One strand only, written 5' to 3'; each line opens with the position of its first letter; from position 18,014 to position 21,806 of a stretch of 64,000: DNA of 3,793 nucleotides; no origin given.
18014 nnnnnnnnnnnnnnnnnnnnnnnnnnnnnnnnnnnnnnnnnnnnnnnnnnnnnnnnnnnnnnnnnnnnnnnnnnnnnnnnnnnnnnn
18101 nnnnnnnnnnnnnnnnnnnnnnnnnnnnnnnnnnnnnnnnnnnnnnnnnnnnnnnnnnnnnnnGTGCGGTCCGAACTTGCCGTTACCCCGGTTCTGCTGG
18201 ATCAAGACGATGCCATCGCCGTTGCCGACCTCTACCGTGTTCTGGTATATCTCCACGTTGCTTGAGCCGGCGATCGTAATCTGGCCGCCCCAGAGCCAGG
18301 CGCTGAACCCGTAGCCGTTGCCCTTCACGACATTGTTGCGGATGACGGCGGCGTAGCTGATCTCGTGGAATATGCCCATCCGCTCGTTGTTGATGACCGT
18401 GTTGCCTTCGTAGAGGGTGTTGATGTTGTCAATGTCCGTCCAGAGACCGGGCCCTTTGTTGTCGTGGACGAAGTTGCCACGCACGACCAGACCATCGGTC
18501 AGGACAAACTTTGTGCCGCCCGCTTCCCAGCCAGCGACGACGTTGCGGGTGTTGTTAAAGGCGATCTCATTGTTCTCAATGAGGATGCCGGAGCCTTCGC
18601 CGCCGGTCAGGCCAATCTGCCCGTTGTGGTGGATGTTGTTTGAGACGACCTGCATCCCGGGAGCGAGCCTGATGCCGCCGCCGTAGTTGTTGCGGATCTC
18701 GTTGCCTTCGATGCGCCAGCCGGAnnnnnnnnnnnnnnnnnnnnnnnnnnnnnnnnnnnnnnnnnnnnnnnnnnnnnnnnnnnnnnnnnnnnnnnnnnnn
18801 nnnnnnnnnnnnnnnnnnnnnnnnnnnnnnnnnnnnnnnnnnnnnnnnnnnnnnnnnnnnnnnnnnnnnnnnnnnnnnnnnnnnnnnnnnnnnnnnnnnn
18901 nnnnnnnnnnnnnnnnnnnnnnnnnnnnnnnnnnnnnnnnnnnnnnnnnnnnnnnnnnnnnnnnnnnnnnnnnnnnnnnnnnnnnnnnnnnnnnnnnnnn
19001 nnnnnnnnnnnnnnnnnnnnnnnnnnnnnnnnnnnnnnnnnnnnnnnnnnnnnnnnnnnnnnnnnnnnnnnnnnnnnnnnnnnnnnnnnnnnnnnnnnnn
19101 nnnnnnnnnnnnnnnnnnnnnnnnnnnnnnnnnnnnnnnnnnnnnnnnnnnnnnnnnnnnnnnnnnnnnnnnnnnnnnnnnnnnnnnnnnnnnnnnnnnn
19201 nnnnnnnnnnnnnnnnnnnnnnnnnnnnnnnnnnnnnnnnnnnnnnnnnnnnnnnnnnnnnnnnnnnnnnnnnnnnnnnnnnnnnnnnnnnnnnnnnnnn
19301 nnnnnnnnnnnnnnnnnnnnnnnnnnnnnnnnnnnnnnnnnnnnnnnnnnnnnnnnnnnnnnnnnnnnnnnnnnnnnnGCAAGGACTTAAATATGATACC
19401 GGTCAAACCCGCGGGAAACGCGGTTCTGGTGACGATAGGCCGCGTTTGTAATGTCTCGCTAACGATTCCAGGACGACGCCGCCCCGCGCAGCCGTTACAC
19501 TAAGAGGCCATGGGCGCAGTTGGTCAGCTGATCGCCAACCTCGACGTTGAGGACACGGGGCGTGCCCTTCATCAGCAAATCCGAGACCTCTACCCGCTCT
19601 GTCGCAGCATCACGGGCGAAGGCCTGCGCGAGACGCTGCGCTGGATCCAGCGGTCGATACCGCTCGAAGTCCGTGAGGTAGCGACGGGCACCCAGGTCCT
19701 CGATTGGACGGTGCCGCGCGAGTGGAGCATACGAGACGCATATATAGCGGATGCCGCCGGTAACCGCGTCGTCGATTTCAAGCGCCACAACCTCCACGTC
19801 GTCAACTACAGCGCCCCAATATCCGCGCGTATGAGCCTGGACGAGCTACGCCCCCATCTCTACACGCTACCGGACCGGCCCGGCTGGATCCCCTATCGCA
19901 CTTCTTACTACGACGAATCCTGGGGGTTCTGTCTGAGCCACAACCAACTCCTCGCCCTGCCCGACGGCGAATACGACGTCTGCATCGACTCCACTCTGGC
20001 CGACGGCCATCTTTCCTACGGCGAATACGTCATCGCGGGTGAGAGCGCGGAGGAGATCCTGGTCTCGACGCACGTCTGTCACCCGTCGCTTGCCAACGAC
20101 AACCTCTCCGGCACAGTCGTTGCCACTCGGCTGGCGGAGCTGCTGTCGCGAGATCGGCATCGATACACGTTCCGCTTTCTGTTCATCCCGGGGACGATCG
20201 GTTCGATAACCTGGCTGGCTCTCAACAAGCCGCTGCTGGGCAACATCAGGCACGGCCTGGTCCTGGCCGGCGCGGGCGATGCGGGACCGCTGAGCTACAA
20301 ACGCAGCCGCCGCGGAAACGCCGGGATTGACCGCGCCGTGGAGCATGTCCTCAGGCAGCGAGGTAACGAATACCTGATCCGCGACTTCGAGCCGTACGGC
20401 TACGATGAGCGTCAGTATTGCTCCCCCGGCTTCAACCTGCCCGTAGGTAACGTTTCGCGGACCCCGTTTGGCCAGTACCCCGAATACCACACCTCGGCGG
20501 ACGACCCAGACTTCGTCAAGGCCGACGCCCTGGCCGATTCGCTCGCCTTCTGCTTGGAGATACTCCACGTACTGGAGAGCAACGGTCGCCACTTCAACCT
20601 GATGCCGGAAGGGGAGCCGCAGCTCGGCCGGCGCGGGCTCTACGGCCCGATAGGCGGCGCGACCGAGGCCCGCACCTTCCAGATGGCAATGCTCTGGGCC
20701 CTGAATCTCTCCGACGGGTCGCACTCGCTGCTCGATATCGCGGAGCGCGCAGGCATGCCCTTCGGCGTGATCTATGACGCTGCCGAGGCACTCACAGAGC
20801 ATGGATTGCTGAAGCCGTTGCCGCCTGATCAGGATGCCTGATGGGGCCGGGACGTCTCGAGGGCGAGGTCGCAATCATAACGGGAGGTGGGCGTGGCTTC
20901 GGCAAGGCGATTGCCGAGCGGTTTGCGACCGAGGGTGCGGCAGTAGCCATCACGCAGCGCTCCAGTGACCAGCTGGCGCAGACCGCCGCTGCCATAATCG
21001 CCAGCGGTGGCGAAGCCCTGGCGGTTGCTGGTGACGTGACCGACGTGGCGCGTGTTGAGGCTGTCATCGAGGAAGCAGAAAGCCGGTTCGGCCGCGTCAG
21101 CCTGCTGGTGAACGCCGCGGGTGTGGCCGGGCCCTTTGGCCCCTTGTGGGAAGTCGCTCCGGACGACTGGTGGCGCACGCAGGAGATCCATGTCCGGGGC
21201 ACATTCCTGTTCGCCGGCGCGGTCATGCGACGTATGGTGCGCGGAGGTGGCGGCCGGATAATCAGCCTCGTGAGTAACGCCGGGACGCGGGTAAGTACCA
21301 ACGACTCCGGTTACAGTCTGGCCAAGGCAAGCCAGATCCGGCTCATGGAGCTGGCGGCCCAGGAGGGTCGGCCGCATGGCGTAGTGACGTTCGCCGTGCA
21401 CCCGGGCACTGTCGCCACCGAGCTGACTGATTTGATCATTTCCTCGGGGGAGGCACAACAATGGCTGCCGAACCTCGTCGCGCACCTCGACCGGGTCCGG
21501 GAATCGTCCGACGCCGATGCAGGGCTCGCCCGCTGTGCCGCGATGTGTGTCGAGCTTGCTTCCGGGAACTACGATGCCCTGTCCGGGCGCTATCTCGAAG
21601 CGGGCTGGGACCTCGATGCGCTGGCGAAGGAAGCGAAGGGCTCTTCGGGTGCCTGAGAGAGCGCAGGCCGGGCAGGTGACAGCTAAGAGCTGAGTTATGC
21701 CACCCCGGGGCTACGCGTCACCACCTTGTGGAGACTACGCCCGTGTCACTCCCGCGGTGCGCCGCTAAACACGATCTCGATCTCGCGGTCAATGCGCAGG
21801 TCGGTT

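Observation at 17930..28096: Two paralogous right-handed beta-helix proteins: one TM-anchored, one fused to a CAP domain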

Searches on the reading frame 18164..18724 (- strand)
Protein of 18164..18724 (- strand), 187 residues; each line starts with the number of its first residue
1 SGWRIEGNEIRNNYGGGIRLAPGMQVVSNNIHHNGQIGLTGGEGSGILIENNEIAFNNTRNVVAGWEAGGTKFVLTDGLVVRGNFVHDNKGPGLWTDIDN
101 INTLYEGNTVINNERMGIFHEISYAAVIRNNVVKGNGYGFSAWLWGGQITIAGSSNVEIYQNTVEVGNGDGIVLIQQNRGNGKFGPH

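Call 67: search_solved_structures(query=A3, max_evalue=10, show_alignments=5)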
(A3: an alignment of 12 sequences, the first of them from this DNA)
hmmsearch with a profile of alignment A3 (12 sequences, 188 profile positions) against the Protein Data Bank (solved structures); distinct sequences matched with E-value up to 10: 11.
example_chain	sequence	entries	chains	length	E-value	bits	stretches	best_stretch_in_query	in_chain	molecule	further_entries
2pyg_A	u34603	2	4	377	1.6e-05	27.9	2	74-138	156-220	Poly(beta-D-mannuronate) C5 epimerase 4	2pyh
8xfq_A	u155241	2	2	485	0.0059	19.5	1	74-169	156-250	mannuronan 5-epimerase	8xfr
8ja4_A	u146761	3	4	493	0.0062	19.4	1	74-173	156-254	mannuronan 5-epimerase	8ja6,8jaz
5lw3_A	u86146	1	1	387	0.0071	19.2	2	4-107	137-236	Poly(beta-D-mannuronate) C5 epimerase 6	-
4ozz_A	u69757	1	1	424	0.18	14.7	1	80-163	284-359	Poly(beta-D-mannuronate) C5 epimerase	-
7jw4_A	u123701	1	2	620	0.19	14.6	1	13-56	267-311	Glycoside hydrolase family 110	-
4ozy_A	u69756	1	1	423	0.2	14.5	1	80-163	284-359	Poly(beta-D-mannuronate) C5 epimerase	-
7jwf_A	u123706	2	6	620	0.22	14.4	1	13-60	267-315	Glycoside hydrolase family 110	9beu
4nk8_A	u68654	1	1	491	0.24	14.3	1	80-164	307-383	Poly(beta-D-mannuronate) C5 epimerase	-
4nk6_A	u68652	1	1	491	0.3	13.9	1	80-164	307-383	Poly(beta-D-mannuronate) C5 epimerase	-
7c7d_A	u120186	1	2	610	0.7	12.8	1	91-175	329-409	alpha-1,3-glucanase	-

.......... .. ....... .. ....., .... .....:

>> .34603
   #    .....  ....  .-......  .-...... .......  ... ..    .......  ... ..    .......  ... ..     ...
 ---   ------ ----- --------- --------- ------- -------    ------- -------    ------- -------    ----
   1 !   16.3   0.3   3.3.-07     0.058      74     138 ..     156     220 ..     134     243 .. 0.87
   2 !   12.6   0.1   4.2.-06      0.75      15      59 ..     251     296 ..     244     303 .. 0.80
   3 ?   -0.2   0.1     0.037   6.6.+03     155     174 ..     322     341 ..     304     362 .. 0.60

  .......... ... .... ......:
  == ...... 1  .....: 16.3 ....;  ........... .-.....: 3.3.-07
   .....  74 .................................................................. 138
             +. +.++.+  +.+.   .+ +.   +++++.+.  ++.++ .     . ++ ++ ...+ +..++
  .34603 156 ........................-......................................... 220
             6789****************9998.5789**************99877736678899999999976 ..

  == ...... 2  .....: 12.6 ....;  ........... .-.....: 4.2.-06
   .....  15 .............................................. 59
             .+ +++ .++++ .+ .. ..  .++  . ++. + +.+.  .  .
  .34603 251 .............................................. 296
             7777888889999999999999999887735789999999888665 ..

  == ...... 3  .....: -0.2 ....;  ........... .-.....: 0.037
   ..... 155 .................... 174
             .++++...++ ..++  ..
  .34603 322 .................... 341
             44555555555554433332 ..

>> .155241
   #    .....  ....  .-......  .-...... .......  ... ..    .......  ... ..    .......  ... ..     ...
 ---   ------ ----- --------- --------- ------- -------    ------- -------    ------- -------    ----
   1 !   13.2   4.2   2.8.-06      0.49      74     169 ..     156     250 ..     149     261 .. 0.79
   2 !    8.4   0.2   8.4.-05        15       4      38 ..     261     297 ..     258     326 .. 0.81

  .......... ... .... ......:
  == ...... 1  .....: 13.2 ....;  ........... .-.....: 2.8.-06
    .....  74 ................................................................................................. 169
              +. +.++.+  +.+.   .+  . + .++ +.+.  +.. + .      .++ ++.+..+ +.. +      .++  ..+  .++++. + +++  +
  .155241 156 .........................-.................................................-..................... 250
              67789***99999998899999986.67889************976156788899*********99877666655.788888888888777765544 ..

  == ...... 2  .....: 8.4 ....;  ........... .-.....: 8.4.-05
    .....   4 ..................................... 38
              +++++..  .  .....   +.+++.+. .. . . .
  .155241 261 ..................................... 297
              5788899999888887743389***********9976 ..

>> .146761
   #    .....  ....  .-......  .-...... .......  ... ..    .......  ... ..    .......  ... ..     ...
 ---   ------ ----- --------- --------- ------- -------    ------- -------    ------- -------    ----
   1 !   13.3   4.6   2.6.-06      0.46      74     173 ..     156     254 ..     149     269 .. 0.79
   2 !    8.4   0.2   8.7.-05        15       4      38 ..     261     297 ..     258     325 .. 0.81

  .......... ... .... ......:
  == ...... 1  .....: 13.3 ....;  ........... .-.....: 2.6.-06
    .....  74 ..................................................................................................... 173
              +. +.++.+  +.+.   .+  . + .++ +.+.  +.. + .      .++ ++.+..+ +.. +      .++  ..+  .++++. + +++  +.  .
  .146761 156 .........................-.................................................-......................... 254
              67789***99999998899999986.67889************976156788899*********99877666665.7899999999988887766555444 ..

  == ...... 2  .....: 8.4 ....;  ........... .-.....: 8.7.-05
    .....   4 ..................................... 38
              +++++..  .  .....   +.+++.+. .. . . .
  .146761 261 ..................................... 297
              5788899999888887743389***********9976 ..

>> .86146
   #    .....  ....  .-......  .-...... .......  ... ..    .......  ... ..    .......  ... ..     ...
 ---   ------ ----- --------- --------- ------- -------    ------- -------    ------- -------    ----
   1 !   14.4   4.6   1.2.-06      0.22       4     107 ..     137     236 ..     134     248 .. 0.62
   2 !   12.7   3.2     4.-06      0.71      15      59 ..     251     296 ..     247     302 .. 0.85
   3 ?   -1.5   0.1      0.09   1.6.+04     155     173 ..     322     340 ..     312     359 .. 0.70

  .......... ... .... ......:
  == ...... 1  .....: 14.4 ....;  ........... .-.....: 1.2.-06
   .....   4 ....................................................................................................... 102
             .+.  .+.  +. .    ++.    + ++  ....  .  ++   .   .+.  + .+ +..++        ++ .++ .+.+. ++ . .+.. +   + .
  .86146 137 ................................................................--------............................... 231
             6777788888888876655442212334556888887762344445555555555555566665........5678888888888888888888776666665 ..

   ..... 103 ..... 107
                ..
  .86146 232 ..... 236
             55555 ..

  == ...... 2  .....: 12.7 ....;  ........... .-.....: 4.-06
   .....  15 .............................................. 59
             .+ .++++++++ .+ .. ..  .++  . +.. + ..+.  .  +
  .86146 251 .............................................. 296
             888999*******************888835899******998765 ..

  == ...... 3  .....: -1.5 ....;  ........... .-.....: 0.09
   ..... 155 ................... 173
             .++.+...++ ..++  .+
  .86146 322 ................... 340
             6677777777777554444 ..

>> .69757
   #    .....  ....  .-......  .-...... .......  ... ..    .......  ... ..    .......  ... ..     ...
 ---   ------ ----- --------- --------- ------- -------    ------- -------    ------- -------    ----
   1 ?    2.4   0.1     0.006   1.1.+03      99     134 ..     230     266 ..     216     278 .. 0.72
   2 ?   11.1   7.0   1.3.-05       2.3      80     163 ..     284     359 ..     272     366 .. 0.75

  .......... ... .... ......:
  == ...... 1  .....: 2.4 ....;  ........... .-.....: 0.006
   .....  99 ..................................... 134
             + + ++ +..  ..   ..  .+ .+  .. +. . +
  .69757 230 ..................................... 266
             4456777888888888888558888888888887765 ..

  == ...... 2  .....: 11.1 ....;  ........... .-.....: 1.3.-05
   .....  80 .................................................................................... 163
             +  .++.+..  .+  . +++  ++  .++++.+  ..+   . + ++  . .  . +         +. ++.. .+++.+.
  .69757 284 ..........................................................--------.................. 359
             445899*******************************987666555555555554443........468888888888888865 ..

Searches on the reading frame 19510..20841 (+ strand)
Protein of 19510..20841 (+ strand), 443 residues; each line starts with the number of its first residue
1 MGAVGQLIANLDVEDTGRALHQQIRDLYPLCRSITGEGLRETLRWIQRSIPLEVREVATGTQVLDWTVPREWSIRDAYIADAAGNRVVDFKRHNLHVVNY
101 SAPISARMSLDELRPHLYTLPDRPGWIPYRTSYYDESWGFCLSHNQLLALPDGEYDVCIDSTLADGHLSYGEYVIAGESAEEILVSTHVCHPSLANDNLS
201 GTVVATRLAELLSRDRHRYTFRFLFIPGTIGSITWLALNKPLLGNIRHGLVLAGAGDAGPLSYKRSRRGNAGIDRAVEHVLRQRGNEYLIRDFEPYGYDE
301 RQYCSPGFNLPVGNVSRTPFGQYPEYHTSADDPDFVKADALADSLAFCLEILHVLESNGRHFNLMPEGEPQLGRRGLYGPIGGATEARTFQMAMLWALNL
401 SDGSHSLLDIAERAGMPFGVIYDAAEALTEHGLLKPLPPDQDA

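Call 9: search_protein_families(library=pfam, proteins=[window:19510-20841:+], max_evalue=0.001)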
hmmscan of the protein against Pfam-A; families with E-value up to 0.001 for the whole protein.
window:19510-20841:+ (443 aa): 4 families
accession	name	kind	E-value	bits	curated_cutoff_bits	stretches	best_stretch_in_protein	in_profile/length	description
PF16254.10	DUF4910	-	5.3e-110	366.5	26.6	1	21-358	1-247/247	Domain of unknown function (DUF4910)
PF09940.16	DUF2172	-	2.8e-40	137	27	1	71-162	1-92/92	Domain of unknown function (DUF2172)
PF16221.11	HTH_47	-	1.1e-27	95.8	27.1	1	363-435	5-77/78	winged helix-turn-helix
PF04389.22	Peptidase_M28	-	4.8e-05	23.6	21.3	1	178-348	9-189/193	Peptidase family M28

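Call 61: search_protein_families(library=ncbifam, proteins=[window:19510-20841:+], max_evalue=0.00001)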
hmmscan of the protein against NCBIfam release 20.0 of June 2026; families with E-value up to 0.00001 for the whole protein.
window:19510-20841:+ (443 aa): 0 families

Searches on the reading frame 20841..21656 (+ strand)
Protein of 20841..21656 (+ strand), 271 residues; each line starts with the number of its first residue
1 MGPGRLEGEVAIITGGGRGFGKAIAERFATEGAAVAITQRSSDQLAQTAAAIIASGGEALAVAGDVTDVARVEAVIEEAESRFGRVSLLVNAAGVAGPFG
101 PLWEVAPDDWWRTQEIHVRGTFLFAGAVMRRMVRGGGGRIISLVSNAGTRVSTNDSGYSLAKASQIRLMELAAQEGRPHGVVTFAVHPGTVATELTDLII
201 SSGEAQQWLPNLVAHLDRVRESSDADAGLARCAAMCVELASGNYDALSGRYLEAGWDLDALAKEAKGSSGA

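Call 9: search_protein_families(library=pfam, proteins=[window:20841-21656:+], max_evalue=0.001)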
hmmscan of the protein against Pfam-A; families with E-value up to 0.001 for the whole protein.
window:20841-21656:+ (271 aa): 3 families
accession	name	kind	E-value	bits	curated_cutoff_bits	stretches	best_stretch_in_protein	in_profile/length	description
PF00106.31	adh_short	-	1.4e-44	152.3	26.6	1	10-197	2-188/195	short chain dehydrogenase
PF13561.12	adh_short_C2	-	9.8e-37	127.2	27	1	18-208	6-193/236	Enoyl-(Acyl carrier protein) reductase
PF08659.16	KR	-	6.3e-10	39.7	22.6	1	12-182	4-173/180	KR domain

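Call 61: search_protein_families(library=ncbifam, proteins=[window:20841-21656:+], max_evalue=0.00001)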
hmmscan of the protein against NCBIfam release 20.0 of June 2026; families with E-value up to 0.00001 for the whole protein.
window:20841-21656:+ (271 aa): 208 families (the best 25 are shown)
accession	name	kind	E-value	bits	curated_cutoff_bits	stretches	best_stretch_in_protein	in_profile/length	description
NF005559.1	PRK07231.1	subfamily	4.7e-45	154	215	1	5-204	1-201/249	glucose 1-dehydrogenase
NF005806.0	PRK07666.1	equivalog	1.6e-39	135.6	286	1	6-204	5-203/239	3-ketoacyl-ACP reductase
NF004198.0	PRK05653.1-3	equivalog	9e-39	133.4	296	1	6-201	5-199/248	3-oxoacyl-ACP reductase FabG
NF004791.0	PRK06138.1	equivalog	1.1e-37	129.7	312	1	5-210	2-205/252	SDR family oxidoreductase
NF009093.0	PRK12429.1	subfamily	2.6e-37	128.5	258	1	6-201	3-197/259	3-hydroxybutyrate dehydrogenase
NF004203.0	PRK05653.2-4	subfamily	6.6e-37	127.3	313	1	6-199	4-198/260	3-oxoacyl-ACP reductase FabG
NF005681.0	PRK07478.1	subfamily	8.3e-37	126.9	267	1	5-220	3-218/254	SDR family oxidoreductase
NF005309.0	PRK06841.1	subfamily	9.5e-37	126.9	286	1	6-196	13-199/255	GolD/DthD family dehydrogenase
NF005594.0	PRK07326.1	equivalog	3.3e-36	125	271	1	6-201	4-196/237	SDR family oxidoreductase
NF009466.0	PRK12826.1-2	subfamily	6.7e-36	124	222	1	9-202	4-198/248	3-oxoacyl-ACP reductase FabG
NF005446.0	PRK07035.1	equivalog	2.6e-35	121.9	373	1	6-207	9-210/255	SDR family oxidoreductase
TIGR03971.1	SDR_subfam_1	subfamily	3.9e-35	121.5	300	1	6-197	1-204/271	mycofactocin-coupled SDR family oxidoreductase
NF009931.0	PRK13394.1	subfamily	1e-34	120.2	340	1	6-201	5-200/262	3-hydroxybutyrate dehydrogenase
NF006070.0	PRK08213.1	subfamily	1.9e-34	119.4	279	1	6-206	10-214/259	gluconate 5-dehydrogenase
NF009386.0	PRK12745.1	equivalog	2.3e-34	118.6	250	1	9-202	6-207/259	3-ketoacyl-ACP reductase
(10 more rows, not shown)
